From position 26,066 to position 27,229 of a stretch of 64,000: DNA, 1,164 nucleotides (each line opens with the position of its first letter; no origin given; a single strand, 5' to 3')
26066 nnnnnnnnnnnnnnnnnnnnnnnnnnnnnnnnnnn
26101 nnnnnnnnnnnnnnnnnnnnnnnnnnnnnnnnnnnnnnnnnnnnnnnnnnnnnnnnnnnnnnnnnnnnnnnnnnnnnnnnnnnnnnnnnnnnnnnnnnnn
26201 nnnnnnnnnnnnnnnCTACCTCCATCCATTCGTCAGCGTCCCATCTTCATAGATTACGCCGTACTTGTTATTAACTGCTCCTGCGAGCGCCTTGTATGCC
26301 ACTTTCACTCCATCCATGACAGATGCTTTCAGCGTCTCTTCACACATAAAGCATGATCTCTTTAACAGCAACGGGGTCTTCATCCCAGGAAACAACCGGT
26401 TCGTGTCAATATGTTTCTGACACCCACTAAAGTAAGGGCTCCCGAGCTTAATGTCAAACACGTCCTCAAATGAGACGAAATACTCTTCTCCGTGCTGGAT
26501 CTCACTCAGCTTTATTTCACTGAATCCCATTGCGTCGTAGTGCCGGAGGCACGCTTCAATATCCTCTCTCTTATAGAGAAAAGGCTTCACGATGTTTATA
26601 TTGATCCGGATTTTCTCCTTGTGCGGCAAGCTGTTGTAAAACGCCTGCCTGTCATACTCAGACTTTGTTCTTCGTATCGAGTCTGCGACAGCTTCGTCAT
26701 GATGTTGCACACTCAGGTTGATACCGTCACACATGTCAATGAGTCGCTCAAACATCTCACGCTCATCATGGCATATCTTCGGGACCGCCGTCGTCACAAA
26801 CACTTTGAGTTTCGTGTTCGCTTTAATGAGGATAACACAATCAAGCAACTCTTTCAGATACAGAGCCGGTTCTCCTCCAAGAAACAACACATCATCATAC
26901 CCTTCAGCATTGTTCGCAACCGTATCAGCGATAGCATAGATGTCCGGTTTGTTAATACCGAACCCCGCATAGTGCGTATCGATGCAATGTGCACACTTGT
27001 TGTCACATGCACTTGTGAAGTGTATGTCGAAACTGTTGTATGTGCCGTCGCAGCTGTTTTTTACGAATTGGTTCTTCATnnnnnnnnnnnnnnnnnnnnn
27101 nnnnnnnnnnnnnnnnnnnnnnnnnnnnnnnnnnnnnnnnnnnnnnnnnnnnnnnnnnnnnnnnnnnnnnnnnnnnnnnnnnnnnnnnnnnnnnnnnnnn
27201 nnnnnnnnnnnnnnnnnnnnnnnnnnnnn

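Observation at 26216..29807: Five-gene cluster headed by a viperin-like radical-SAM enzyme with four unannotatable partners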

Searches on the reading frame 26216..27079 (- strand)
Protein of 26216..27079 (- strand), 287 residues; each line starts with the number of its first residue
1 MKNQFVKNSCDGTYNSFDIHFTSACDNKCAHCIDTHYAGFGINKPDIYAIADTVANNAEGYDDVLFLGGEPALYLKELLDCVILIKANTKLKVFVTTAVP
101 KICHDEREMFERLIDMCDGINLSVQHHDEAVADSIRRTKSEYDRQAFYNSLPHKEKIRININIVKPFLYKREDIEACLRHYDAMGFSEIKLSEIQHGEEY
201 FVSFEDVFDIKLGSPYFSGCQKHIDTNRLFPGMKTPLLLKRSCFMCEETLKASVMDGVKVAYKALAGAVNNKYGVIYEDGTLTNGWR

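Call 3: search_protein_families(library=pfam, proteins=[window:26216-27079:-], max_evalue=1)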
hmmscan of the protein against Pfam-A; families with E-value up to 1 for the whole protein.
window:26216-27079:- (287 aa): 2 families
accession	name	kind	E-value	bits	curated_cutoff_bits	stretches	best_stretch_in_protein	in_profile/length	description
PF04055.27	Radical_SAM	-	1.9e-11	44.8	29.5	1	20-143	2-128/166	Radical SAM superfamily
PF13353.11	Fer4_12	-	8.4e-06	26.6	22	1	20-127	10-118/137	4Fe-4S single cluster domain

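Call 4: search_protein_families(library=phrogs, proteins=[window:26216-27079:-], max_evalue=0.1)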
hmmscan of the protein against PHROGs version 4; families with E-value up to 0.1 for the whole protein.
window:26216-27079:- (287 aa): 3 families
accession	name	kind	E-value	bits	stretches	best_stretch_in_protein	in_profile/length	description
phrog_1802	-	other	2e-07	31.3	1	16-163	45-205/556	radical SAM domain-containing protein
phrog_13987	-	other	0.0034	17.8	1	14-106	14-108/274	radical SAM domain-containing protein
phrog_626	-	DNA, RNA and nucleotide metabolism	0.014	16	1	21-90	22-97/164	anaerobic ribonucleotide reductase small subunit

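Call 5: search_protein_families(library=ncbifam, proteins=[window:26216-27079:-], max_evalue=1)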
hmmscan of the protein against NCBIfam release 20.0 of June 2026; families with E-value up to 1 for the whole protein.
window:26216-27079:- (287 aa): 17 families
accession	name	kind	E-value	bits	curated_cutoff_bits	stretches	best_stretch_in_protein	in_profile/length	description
TIGR04038.1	tatD_link_rSAM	subfamily_domain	4.6e-09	36.3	129.7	1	16-143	9-144/192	TatD family nuclease-associated radical SAM protein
TIGR04100.1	rSAM_pair_X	hypoth_equivalog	9e-09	35.2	262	1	16-159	9-159/197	TIGR04100 family radical SAM protein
NF038283.1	viperin_w_prok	equivalog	2.4e-08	33.5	180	1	17-184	4-181/281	viperin family antiviral radical SAM protein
TIGR04278.1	viperin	exception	9.2e-05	21.6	450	1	12-142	56-184/347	antiviral radical SAM protein viperin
TIGR02495.1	NrdG2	equivalog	0.00013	21.3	131.15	1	20-139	21-136/193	anaerobic ribonucleoside-triphosphate reductase activating protein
TIGR04053.2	TIGR04053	equivalog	0.00016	21.1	395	1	21-183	14-178/366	TIGR04053 family radical SAM/SPASM domain-containing protein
TIGR01574.1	miaB-methiolase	equivalog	0.00022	20.4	355.3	1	4-153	134-289/437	tRNA (N6-isopentenyl adenosine(37)-C2)-methylthiotransferase MiaB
TIGR02826.1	RNR_activ_nrdG3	equivalog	0.0024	17.7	151.7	1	23-98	23-97/148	anaerobic ribonucleoside-triphosphate reductase activating protein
TIGR02494.1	PFLE_PFLC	subfamily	0.0027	17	174.35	1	46-183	105-241/293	glycyl-radical enzyme activating protein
TIGR00089.1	TIGR00089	subfamily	0.004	16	251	1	21-151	145-283/429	MiaB/RimO family radical SAM methylthiotransferase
TIGR02109.1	PQQ_syn_pqqE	equivalog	0.0065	15.4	381.35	1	60-164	53-153/358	pyrroloquinoline quinone biosynthesis protein PqqE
TIGR03977.1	rSAM_pair_HxsC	equivalog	0.015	14.2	267.9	1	19-89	29-97/292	His-Xaa-Ser system radical SAM maturase HxsC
NF001199.0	PRK00164.2-1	equivalog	0.021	14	231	1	14-99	11-96/308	GTP 3',8-cyclase MoaA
TIGR04340.1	rSAM_ACGX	hypoth_equivalog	0.022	14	400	1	14-139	2-129/341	radical SAM/SPASM domain protein, ACGX system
NF010916.0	PRK14336.1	equivalog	0.053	12.3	606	1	20-141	129-258/418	tRNA (N6-isopentenyl adenosine(37)-C2)-methylthiotransferase MiaB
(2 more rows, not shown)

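Call 7: search_protein_families(library=padloc, proteins=[window:26216-27079:-], max_evalue=1)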
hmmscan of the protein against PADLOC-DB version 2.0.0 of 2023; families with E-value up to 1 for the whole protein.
window:26216-27079:- (287 aa): 2 families
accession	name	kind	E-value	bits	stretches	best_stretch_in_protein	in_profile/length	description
PDLC02903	pVip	-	1.5e-10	39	1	19-192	4-172/257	Viperins not associated with kinases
PDLC02904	pVip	-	1.5e-08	32.5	1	19-182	7-166/262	Viperins associated with kinases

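Call 10: search_dna_similar(query=window:26216-27079:-, collection=phages, mode=protein, max_rows=30, max_evalue=0.001)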
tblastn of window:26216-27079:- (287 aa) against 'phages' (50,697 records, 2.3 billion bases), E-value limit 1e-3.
Records with a match: 17; places in all: 17; records where one place covers at least 80% of the query: 15.
Best place of each record, by identity: <60% 17.
By first word of the organism name: Prevotella 15; uncultured 2.
By host as written in the record: Prevotella sp. 15; - 2.
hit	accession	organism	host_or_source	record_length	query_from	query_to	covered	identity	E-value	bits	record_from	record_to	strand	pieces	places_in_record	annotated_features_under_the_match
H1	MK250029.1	Prevotella phage Lak-C1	Prevotella sp.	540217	8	286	97%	36.7%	1e-47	176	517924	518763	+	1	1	record has no annotation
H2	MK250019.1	Prevotella phage Lak-A2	Prevotella sp.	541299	8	286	97%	36.7%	3e-47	174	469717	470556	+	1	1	record has no annotation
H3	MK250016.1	Prevotella phage Lak-A1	Prevotella sp.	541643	8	286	97%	36.7%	4e-47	174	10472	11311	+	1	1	record has no annotation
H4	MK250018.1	Prevotella phage Lak-A1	Prevotella sp.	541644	8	286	97%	36.7%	4e-47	174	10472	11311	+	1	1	record has no annotation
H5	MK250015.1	Prevotella phage Lak-A1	Prevotella sp.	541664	8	286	97%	36.7%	4e-47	174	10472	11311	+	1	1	record has no annotation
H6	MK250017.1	Prevotella phage Lak-A1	Prevotella sp.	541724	8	286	97%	36.7%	4e-47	174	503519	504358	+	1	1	record has no annotation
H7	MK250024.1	Prevotella phage Lak-B5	Prevotella sp.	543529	8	286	97%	36.5%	3e-50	183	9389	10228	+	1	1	record has no annotation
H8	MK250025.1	Prevotella phage Lak-B6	Prevotella sp.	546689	8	286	97%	36.5%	3e-50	183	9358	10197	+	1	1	record has no annotation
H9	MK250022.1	Prevotella phage Lak-B3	Prevotella sp.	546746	8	286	97%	36.5%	3e-50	183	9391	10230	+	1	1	record has no annotation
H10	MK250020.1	Prevotella phage Lak-B1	Prevotella sp.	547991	8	286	97%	36.5%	4e-50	182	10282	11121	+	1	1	record has no annotation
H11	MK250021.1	Prevotella phage Lak-B2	Prevotella sp.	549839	8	286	97%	36.5%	4e-50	182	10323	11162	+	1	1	record has no annotation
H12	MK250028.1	Prevotella phage Lak-B9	Prevotella sp.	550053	8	286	97%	36.5%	4e-50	182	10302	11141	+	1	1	record has no annotation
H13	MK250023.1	Prevotella phage Lak-B4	Prevotella sp.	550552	8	286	97%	36.5%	4e-50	182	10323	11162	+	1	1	record has no annotation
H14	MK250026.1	Prevotella phage Lak-B7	Prevotella sp.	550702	8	286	97%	36.5%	4e-50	182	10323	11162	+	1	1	record has no annotation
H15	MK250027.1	Prevotella phage Lak-B8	Prevotella sp.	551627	8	286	97%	36.5%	4e-50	182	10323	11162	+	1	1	record has no annotation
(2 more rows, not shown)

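Call 12: find_homologous_proteins(query=window:26216-27079:-, max_evalue=0.001)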
Query window:26216-27079:- (287 aa): 918 proteins with E <= 0.001 among 1338 candidates; the best 120 are listed.
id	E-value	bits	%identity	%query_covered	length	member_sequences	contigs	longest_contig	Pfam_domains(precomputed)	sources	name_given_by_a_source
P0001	4.3e-196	668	100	100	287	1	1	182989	PF04055.28,PF13353.12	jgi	-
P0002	4.6e-145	500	72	100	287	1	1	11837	PF04055.28,PF13353.12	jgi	-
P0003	8.2e-141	486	71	100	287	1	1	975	PF04055.28,PF13353.12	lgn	-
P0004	1.8e-140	485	72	100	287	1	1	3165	PF04055.28,PF13353.12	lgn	-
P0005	2.6e-139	482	72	100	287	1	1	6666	PF04055.28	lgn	-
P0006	4.0e-139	481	71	100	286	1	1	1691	PF04055.28,PF13353.12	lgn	-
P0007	4.6e-139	481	71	100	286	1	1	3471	PF04055.28,PF13353.12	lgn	-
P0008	2.6e-138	478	73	100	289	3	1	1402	PF04055.28,PF13353.12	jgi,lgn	-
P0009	1.9e-137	475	71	99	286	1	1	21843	PF04055.28,PF13353.12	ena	-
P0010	2.8e-137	475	70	100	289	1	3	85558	PF04055.28,PF13353.12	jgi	jgi:organic radical activating enzyme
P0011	9.0e-137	473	69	99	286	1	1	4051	PF04055.28,PF13353.12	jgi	jgi:organic radical activating enzyme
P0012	1.2e-136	473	69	100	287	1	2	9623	PF04055.28,PF13353.12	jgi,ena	-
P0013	1.9e-136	472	70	100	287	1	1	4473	PF04055.28,PF13353.12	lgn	-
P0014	2.7e-136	472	73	97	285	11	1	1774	PF04055.28,PF13353.12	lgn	-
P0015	3.0e-136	472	69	100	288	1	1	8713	PF04055.28,PF13353.12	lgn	-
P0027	1.4e-134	466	68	100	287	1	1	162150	PF04055.28,PF13353.12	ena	-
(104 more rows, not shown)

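Call 13: find_encoding_contigs(protein=P0001, flank=10000, max_places=3)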
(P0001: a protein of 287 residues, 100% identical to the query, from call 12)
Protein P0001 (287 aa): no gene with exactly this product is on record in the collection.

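Call 14: find_encoding_contigs(protein=P0027, flank=10000, max_places=3)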
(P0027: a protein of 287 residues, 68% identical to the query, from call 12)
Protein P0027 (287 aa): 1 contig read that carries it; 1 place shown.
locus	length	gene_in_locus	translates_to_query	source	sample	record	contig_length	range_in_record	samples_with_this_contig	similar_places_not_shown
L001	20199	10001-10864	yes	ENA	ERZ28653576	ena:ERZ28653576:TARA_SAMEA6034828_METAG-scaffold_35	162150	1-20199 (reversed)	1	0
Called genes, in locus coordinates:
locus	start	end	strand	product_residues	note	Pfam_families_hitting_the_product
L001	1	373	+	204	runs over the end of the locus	-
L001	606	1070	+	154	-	-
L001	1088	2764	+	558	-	-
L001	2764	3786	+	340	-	PF05343:Peptidase_M42 (faint)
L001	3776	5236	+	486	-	-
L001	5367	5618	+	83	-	-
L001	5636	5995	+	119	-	-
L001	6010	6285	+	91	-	-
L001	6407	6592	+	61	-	-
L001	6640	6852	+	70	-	-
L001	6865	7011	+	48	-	PF24460:DUF7575 (weak)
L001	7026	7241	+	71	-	-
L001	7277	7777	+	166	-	-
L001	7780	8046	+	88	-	-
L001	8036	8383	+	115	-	-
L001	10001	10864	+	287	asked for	PF13353:Fer4_12, PF04055:Radical_SAM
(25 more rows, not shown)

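Call 16: find_related_loci(query=window:26216-27079:-, collection=viral_contigs, flank=8000)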
Query window:26216-27079:- (287 aa) in viral_contigs; peptide patterns used: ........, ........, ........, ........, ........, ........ (x = any residue, [..] = any of these).
13 stretches matched a pattern; 12 encode a relative of the query (tblastn E <= 1e-3); 12 distinct loci.
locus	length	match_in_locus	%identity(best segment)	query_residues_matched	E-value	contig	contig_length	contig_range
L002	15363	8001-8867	69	1-287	2e-139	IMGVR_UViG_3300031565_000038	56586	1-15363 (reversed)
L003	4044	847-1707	67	1-287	2e-139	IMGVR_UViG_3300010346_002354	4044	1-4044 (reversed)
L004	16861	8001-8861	66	1-287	2e-135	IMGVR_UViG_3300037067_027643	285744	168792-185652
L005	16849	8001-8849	66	5-286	2e-131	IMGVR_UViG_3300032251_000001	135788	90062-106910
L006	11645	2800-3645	63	5-287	3e-128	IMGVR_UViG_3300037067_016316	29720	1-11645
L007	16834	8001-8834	65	8-286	2e-126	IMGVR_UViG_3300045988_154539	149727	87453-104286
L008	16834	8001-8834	67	8-286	6e-126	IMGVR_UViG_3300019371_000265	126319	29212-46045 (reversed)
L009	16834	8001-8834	65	8-286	9e-126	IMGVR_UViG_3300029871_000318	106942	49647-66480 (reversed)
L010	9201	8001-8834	65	8-286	5e-125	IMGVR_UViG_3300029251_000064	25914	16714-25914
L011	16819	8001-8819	64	8-287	5e-123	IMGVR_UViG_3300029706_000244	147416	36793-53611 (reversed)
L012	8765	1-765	65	31-286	1e-112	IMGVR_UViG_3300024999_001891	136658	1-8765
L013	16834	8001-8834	64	8-286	7e-125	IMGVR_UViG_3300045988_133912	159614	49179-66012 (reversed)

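Call 22: find_encoding_contigs(protein=P0002, flank=10000, max_places=2)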
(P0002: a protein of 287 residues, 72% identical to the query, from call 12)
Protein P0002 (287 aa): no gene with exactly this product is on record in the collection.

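Call 23: find_encoding_contigs(protein=P0009, flank=10000, max_places=2)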
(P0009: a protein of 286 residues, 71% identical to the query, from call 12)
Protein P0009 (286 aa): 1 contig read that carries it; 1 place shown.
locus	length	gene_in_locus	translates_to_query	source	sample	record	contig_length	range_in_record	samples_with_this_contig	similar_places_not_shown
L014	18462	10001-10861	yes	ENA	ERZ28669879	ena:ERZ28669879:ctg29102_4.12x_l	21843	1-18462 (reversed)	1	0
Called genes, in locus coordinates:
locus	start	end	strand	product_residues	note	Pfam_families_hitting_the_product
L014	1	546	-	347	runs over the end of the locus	-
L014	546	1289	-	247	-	PF19512:DUF6046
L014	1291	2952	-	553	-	PF10145:PhageMin_Tail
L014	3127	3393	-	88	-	-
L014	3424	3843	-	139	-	-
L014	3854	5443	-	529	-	PF10758:DUF2586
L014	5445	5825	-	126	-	-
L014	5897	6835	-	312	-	PF19821:Phage_capsid_2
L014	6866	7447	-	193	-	-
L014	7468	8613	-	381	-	PF00574:CLP_protease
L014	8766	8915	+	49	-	-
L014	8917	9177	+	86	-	-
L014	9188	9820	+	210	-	-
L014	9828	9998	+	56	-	-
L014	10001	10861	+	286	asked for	PF04055:Radical_SAM, PF13353:Fer4_12 (weak)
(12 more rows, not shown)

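Call 24: find_encoding_contigs(protein=P0010, flank=10000, max_places=2)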
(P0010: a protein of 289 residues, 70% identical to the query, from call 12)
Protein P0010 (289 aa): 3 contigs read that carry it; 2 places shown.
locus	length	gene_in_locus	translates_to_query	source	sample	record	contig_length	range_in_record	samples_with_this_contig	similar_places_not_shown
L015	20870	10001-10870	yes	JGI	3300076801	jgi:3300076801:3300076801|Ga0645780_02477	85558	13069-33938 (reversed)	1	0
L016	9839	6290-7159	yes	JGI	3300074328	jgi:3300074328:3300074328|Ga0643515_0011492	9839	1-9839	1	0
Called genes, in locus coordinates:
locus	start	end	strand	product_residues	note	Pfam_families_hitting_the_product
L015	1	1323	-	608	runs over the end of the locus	-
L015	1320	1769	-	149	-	-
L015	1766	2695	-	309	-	PF13482:RNase_H_2, PF10108:DNA_pol_B_exo2 (faint)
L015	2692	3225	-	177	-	-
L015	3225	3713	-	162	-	-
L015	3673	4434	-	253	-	-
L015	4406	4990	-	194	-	-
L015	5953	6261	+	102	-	-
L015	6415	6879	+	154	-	-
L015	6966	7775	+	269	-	-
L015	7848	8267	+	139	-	-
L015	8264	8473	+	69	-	-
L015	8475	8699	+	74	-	-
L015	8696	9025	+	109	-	-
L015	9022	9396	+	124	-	-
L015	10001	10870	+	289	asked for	PF04055:Radical_SAM, PF13353:Fer4_12 (weak)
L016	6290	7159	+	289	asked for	PF04055:Radical_SAM, PF13353:Fer4_12 (weak)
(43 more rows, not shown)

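Call 25: get_annotated_region(hit=H7, flank=8000)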
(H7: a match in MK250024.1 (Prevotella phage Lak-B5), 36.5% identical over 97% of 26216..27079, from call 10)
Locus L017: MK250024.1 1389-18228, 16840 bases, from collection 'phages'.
description: MAG: Prevotella phage Lak-B5, complete genome.
organism: Prevotella phage Lak-B5 (NCBI taxid 2491287)
taxonomy: Viruses; Duplodnaviria; Heunggongvirae; Uroviricota; Caudoviricetes
host: Prevotella sp.; source: baboon feces; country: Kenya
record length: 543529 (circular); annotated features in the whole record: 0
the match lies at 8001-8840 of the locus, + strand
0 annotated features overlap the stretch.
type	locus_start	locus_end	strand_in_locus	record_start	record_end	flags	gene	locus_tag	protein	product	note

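Call 34: find_homologous_proteins(query=L017:7974-8846:+, max_evalue=0.001)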
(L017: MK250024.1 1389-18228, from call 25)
Query L017:7974-8846:+ (290 aa): 46 proteins with E <= 0.001 among 1086 candidates.
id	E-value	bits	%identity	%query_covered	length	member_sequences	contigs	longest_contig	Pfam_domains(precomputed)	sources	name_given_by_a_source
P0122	2.8e-189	645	98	100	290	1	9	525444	PF04055.28,PF13353.12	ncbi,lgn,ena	-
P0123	3.8e-186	635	95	100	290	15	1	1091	PF04055.28,PF13353.12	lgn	-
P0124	6.8e-167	572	84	100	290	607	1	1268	PF04055.28,PF13353.12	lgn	-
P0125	1.7e-128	446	66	100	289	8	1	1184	PF04055.28,PF13353.12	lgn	-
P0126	1.1e-125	437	65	100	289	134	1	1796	PF04055.28,PF13353.12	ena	-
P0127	3.9e-114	399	61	100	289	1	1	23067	PF04055.28,PF13353.12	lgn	-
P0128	2.5e-106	373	58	100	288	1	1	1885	PF04055.28,PF13353.12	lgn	-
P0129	3.6e-105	369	56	98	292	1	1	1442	PF04055.28,PF13353.12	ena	-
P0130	3.3e-87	310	84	57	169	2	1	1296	PF04055.28,PF13353.12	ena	-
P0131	2.6e-83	298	49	99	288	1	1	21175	PF04055.28,PF13353.12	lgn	-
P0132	4.2e-83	297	85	53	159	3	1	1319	PF04055.28,PF13353.12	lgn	-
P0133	1.3e-82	295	47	99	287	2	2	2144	PF04055.28,PF13353.12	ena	-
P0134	2.4e-82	294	47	99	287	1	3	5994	PF04055.28,PF13353.12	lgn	-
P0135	4.2e-82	294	46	99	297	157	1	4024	PF04055.28,PF13353.12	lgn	-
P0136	9.2e-80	286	46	99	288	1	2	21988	PF04055.28,PF13353.12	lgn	-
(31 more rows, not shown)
